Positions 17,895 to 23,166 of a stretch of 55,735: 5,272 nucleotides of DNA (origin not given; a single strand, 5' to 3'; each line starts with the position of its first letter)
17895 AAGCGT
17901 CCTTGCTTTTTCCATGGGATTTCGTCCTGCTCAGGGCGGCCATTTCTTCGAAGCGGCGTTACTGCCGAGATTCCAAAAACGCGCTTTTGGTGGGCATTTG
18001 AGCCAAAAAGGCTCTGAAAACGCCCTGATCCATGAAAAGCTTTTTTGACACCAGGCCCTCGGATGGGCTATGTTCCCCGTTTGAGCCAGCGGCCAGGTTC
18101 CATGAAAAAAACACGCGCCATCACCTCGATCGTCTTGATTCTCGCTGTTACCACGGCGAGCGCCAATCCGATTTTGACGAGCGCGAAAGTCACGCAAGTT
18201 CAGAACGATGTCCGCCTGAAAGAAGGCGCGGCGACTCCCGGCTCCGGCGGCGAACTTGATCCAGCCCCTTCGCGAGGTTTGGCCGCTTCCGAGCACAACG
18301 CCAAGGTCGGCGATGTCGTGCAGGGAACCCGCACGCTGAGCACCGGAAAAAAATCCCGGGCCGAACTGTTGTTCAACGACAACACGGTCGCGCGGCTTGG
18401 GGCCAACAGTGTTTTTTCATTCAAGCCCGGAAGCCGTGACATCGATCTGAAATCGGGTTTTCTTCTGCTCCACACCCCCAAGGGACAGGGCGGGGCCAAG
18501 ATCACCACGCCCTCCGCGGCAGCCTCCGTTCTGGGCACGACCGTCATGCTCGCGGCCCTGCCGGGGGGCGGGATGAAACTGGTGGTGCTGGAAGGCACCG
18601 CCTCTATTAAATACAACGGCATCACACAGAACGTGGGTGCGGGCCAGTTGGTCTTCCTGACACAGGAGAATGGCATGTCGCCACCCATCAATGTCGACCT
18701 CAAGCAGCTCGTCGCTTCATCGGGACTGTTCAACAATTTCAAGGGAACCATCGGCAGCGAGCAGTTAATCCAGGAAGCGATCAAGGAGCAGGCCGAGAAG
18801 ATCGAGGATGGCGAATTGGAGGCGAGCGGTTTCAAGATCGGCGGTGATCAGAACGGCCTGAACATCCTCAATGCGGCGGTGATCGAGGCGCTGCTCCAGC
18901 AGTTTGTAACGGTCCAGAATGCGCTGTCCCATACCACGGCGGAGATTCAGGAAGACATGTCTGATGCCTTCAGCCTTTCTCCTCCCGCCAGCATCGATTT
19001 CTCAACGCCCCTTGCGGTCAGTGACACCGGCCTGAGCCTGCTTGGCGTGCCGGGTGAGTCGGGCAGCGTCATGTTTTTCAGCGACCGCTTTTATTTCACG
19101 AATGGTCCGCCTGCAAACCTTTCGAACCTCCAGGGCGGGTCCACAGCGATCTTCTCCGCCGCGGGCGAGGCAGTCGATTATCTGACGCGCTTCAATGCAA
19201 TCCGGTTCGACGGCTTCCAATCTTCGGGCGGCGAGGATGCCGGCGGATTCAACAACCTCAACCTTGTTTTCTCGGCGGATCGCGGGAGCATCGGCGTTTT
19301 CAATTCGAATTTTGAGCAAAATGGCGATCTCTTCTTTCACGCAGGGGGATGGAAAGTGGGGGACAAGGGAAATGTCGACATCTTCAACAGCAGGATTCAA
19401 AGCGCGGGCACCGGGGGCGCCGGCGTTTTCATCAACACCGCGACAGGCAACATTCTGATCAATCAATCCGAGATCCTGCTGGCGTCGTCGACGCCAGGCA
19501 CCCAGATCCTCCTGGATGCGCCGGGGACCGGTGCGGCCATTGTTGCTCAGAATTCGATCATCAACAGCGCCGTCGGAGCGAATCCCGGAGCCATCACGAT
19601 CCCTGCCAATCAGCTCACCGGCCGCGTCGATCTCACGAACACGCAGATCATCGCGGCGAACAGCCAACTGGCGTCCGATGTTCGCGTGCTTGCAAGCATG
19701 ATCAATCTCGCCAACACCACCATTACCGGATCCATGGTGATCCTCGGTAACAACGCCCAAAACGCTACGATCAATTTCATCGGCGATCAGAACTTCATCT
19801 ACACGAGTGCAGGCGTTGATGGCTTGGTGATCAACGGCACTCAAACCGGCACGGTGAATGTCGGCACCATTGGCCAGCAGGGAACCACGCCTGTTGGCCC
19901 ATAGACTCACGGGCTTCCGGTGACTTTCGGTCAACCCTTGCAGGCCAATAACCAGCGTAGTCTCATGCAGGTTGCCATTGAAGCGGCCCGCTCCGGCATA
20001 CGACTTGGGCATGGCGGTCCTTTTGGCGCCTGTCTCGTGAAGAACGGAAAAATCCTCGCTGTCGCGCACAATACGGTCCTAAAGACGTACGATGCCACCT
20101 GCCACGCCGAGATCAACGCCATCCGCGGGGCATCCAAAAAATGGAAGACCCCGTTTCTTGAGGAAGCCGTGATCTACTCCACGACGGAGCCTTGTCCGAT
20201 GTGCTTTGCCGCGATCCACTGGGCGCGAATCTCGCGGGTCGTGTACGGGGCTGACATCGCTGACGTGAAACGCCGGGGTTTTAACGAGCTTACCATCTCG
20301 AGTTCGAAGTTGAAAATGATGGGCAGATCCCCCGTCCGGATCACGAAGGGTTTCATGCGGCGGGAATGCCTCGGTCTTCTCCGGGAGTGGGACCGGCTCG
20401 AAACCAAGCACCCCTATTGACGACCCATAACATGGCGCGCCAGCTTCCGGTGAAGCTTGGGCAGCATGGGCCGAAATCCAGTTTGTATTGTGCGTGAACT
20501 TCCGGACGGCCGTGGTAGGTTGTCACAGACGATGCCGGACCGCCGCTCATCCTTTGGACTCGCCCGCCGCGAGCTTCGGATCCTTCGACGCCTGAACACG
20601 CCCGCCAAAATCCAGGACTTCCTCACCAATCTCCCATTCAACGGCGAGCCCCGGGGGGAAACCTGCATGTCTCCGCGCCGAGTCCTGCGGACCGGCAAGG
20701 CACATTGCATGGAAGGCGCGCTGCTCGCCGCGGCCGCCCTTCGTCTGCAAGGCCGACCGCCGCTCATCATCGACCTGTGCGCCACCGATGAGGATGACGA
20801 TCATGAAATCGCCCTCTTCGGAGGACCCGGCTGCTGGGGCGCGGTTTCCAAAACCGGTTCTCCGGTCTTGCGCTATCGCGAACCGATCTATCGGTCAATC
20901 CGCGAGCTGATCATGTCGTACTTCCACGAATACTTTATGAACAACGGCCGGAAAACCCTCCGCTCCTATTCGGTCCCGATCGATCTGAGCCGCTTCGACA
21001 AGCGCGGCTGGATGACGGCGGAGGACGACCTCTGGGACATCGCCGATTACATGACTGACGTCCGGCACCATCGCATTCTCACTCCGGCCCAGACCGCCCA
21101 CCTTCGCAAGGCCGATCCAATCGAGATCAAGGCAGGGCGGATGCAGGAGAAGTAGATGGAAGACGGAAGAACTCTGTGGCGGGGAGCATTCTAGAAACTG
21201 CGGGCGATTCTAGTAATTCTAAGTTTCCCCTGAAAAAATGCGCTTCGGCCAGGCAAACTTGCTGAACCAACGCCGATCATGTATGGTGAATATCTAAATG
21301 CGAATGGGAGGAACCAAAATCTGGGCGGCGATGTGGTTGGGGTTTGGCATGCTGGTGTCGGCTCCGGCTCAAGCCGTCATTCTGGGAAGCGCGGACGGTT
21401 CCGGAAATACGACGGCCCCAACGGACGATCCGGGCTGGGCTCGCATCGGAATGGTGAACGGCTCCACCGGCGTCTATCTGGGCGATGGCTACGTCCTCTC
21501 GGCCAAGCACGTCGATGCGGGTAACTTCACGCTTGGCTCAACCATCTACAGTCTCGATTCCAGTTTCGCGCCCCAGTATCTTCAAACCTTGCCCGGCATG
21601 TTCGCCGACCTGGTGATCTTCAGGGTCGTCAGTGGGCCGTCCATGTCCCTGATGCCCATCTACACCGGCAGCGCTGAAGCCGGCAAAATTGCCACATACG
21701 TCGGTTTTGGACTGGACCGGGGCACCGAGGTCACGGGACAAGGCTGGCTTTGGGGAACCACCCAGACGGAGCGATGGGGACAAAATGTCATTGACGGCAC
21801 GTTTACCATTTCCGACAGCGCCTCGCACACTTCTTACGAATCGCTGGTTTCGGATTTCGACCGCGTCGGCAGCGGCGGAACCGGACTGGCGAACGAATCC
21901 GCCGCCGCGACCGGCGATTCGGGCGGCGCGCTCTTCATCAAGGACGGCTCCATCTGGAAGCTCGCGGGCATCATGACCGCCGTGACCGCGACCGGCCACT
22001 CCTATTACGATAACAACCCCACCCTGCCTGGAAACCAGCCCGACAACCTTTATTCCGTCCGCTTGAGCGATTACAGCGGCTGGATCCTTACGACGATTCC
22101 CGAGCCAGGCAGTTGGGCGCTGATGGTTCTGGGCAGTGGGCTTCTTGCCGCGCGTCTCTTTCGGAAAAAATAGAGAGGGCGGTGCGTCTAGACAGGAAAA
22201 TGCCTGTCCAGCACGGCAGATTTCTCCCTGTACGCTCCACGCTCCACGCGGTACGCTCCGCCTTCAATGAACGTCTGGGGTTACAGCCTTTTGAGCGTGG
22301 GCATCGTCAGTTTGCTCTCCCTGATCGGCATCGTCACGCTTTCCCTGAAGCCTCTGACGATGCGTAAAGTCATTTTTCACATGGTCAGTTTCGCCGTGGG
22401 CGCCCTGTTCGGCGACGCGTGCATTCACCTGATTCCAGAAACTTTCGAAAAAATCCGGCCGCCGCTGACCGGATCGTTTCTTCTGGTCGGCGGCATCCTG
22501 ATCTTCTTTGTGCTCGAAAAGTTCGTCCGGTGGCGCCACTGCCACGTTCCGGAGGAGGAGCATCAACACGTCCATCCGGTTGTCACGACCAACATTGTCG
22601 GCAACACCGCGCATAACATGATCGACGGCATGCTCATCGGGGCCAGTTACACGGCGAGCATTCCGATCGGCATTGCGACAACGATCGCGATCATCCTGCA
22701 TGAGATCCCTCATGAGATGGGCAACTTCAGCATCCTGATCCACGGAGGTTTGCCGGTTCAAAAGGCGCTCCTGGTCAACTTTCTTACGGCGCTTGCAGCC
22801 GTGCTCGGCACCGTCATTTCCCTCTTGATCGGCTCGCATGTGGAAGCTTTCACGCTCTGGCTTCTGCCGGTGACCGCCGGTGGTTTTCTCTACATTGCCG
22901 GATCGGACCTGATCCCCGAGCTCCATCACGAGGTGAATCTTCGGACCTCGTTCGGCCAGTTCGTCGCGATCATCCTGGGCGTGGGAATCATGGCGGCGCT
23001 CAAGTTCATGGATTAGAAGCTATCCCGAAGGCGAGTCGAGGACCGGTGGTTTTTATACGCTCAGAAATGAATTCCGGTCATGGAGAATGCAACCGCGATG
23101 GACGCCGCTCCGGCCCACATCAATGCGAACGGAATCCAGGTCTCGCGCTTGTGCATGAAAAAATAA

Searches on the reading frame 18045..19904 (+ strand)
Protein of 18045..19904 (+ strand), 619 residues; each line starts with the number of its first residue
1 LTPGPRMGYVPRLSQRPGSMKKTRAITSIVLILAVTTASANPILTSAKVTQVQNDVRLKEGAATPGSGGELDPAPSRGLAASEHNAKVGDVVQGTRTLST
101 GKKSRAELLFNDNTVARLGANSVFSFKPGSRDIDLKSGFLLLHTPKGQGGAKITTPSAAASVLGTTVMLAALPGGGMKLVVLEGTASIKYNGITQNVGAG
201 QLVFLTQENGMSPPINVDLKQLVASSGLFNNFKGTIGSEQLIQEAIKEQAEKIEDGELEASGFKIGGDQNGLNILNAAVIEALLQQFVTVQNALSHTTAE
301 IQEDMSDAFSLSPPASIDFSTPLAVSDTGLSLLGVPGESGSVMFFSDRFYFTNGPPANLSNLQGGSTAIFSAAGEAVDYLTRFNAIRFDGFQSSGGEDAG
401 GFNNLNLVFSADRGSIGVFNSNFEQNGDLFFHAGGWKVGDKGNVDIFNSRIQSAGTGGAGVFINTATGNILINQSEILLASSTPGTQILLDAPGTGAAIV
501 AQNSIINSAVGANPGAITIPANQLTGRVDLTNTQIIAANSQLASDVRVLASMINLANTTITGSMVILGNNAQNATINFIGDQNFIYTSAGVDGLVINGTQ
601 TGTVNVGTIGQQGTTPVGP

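Call 27: search_protein_families(library=pfam, proteins=[window:18045-19904:+], max_evalue=0.01)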
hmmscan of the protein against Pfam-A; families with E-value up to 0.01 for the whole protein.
window:18045-19904:+ (619 aa): 1 family
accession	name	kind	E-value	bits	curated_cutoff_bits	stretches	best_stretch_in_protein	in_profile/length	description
PF04773.18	FecR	-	9.4e-13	48.9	24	1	97-186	2-96/97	FecR protein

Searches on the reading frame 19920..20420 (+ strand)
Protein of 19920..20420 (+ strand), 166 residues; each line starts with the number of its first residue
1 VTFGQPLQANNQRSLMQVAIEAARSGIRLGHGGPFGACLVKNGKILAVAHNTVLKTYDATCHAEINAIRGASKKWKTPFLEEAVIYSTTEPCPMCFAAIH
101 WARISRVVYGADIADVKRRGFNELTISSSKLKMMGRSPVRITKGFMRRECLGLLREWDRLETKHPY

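Call 27: search_protein_families(library=pfam, proteins=[window:19920-20420:+], max_evalue=0.01)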
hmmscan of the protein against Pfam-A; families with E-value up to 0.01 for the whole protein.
window:19920-20420:+ (166 aa): 4 families
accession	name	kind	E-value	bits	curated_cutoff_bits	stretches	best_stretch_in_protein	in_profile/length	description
PF00383.29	dCMP_cyt_deam_1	-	6.7e-26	90.6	25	1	11-110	3-101/102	Cytidine and deoxycytidylate deaminase zinc-binding region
PF14437.12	MafB19-deam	-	2.2e-21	76.7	27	1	11-146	2-138/142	MafB19-like deaminase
PF14439.12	Bd3614-deam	-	3.6e-08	33.8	38.5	1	39-109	15-88/113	Bd3614-like deaminase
PF18750.7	SNAD4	-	0.0054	17.2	27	1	51-99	22-71/130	Secreted Novel AID/APOBEC-like Deaminase 4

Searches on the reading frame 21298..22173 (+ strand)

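Call 27: search_protein_families(library=pfam, proteins=[window:21298-22173:+], max_evalue=0.01)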
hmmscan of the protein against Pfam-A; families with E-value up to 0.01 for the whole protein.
window:21298-22173:+ (291 aa): 2 families
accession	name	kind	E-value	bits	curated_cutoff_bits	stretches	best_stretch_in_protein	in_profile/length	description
PF00089.32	Trypsin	-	3.3e-06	27.5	20.6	1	36-233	4-202/220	Trypsin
PF07589.16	PEP-CTERM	-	8.5e-06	26.1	20.7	1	266-290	1-23/24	PEP-CTERM motif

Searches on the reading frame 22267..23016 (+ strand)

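Call 27: search_protein_families(library=pfam, proteins=[window:22267-23016:+], max_evalue=0.01)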
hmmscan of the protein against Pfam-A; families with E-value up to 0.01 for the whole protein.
window:22267-23016:+ (249 aa): 1 family
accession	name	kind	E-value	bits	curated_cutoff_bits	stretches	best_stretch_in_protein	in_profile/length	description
PF02535.28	Zip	-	1.8e-44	152.7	35.1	2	98-245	170-322/323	ZIP Zinc transporter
